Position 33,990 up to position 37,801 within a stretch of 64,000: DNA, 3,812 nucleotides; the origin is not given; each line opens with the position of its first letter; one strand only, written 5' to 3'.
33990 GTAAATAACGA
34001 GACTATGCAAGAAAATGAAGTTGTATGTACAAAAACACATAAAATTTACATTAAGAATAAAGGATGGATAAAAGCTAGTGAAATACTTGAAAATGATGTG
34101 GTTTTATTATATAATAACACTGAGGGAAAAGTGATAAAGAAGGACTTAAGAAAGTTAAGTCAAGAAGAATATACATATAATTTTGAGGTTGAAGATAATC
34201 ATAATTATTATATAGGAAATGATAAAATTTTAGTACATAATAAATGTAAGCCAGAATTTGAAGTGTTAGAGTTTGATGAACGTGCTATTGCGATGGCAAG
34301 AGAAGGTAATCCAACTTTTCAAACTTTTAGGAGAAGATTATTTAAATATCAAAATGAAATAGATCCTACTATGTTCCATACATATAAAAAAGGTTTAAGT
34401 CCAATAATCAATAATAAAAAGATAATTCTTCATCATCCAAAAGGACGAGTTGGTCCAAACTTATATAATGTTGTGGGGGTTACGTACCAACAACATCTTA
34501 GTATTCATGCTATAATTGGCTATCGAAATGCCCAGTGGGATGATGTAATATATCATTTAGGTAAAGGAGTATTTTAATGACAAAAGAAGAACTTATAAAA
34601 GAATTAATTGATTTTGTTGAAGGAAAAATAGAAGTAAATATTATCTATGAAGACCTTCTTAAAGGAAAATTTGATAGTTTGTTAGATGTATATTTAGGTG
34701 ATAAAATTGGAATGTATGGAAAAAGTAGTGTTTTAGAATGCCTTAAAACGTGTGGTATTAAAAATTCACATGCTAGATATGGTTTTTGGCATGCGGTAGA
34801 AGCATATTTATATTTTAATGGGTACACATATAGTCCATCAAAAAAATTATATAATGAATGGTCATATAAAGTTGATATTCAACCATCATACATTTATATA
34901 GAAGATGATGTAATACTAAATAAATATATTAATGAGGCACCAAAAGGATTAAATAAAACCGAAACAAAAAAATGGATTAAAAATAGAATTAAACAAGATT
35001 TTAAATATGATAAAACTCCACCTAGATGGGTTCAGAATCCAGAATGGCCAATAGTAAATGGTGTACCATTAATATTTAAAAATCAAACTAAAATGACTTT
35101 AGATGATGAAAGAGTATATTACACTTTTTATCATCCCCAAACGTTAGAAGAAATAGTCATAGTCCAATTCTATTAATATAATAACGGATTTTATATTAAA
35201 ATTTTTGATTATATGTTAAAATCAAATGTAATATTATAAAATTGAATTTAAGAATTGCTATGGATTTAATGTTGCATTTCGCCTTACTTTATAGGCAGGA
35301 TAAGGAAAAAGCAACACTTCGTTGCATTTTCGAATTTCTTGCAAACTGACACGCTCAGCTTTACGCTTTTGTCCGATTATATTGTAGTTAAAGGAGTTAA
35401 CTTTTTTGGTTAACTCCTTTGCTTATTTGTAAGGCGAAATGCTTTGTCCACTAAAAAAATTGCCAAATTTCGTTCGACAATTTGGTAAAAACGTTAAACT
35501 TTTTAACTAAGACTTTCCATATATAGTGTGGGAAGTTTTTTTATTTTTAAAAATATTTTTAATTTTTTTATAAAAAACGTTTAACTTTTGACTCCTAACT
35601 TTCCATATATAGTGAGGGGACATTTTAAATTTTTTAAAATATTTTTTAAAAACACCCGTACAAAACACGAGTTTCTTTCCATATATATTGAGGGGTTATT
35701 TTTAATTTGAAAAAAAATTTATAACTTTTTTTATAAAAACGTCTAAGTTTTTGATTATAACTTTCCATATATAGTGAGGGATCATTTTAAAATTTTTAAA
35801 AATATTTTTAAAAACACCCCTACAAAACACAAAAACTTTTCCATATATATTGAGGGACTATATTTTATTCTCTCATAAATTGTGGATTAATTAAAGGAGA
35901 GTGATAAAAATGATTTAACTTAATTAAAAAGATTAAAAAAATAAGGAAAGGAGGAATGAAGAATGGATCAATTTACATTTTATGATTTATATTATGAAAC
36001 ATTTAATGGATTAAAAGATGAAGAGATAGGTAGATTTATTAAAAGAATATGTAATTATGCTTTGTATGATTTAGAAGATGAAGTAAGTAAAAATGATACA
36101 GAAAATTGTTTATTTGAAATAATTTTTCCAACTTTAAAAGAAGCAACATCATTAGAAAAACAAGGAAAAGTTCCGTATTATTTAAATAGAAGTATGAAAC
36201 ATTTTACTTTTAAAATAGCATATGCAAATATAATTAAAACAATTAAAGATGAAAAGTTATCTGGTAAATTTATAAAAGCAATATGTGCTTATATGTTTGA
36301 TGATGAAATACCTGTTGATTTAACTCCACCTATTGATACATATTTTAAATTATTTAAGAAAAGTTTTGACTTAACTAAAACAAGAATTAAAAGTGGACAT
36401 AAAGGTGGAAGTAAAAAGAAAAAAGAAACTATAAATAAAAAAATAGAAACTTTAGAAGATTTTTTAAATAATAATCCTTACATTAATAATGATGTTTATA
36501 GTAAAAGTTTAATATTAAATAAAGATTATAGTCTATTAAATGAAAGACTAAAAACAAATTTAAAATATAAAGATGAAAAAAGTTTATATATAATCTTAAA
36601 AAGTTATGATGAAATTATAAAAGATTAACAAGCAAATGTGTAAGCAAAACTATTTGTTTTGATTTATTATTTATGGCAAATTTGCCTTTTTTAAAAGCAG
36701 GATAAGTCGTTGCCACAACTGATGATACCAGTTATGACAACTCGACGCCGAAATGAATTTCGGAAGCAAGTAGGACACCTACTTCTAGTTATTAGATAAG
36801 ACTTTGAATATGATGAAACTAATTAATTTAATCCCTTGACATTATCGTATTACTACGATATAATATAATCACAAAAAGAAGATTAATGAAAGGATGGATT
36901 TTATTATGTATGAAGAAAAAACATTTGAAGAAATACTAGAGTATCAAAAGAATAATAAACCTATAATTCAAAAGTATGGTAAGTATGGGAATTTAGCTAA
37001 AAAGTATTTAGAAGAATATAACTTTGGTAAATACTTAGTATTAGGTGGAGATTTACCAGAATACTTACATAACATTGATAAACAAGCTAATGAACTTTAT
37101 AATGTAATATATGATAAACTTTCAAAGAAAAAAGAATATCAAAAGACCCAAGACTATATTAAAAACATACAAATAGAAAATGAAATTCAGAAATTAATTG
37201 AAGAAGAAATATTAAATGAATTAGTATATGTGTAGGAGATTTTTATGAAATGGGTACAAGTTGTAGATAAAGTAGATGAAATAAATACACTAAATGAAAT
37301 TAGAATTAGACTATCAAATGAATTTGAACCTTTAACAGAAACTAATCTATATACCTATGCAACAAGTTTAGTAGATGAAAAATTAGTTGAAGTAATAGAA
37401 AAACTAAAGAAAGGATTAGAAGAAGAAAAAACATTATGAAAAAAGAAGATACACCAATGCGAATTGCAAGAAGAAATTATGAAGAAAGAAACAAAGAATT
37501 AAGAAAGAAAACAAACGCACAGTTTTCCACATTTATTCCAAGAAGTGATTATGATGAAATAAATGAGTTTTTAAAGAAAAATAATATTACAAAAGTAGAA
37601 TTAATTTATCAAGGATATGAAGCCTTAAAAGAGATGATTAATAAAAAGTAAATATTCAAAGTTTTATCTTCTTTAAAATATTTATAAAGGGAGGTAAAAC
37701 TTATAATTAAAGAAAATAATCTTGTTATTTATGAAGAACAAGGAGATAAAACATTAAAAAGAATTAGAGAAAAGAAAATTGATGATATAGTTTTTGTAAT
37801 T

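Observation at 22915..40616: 16.6-kb serine-recombinase element interrupts an XRE/TPR regulator gene; excision would restore it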

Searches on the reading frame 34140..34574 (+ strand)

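Call 63: search_protein_families(library=pfam, proteins=[window:34140-34574:+], max_evalue=5)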
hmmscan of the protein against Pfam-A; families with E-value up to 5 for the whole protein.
seq(145 aa): 2 families
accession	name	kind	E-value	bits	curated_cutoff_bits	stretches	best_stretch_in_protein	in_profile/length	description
PF14890.11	Intein_splicing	-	0.0066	16.7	35.8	1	2-34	125-155/155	Intein splicing domain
PF07591.16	PT-HINT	-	0.019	15.6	27.7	1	11-34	108-136/137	Pretoxin HINT domain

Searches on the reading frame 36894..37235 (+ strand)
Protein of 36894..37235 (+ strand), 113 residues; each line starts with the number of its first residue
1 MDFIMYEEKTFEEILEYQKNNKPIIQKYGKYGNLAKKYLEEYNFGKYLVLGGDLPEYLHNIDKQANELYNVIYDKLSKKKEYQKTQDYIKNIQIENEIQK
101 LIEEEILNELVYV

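Call 5: search_protein_families(library=pfam, proteins=[window:36894-37235:+], max_evalue=0.01)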
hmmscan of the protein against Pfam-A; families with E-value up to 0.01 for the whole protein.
window:36894-37235:+ (113 aa): 1 family
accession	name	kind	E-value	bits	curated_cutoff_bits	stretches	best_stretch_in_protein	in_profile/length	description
PF14198.11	TnpV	-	2.8e-14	53.5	27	1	25-111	20-111/111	Transposon-encoded protein TnpV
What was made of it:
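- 36894..37651 (+): TnpV (36894-37235) and two small ORFs of 64 and 71 aa. All three are conserved with the recombinase in every sister element. TnpV E=2.8e-14 (call 5).
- Checked: TnpV is at 36894-37235 (call 5).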

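Call 41: search_protein_families(library=phrogs, proteins=[window:36894-37235:+], max_evalue=0.01)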
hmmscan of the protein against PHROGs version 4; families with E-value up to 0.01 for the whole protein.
window:36894-37235:+ (113 aa): 1 family
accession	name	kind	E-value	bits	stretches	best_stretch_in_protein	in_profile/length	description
phrog_24764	-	unknown function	1.1e-09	39.4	1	21-112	29-121/123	-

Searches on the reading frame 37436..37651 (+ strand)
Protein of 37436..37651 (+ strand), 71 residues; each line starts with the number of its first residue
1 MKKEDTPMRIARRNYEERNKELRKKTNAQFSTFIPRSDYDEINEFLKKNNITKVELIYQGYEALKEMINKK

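Call 5: search_protein_families(library=pfam, proteins=[window:37436-37651:+], max_evalue=0.01)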
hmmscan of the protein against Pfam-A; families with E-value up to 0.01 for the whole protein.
window:37436-37651:+ (71 aa): 0 families

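Call 41: search_protein_families(library=phrogs, proteins=[window:37436-37651:+], max_evalue=0.01)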
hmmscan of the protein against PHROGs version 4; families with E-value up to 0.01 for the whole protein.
window:37436-37651:+ (71 aa): 3 families
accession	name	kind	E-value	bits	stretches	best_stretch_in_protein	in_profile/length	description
phrog_3896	-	unknown function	0.00074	20.5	1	23-55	16-48/62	-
phrog_876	-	transcription regulation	0.0013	19.3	1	16-70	52-110/239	transcriptional repressor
phrog_2625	-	unknown function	0.0068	17.1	1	37-60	13-37/56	-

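Call 63: search_protein_families(library=pfam, proteins=[window:37436-37651:+], max_evalue=5)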
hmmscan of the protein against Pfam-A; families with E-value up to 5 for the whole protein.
window:37436-37651:+ (71 aa): 5 families
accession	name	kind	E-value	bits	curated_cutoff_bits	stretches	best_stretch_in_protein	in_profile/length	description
PF08512.18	Rttp106-like_middle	-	0.012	16.4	25.5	1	24-52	61-88/91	Histone chaperone Rttp106-like, middle domain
PF11123.14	DNA_Packaging_2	-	0.06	13.9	27.5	1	36-53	29-46/79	DNA packaging protein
PF08745.17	PIN_5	-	0.066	13.1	27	1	25-53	38-66/205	PINc domain ribonuclease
PF09066.15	B2-adapt-app_C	-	0.092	13.2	22.6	1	9-52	5-50/112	Beta2-adaptin appendage, C-terminal sub-domain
PF18096.6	Thump_like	-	0.21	11.9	26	1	7-28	28-49/78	THUMP domain-like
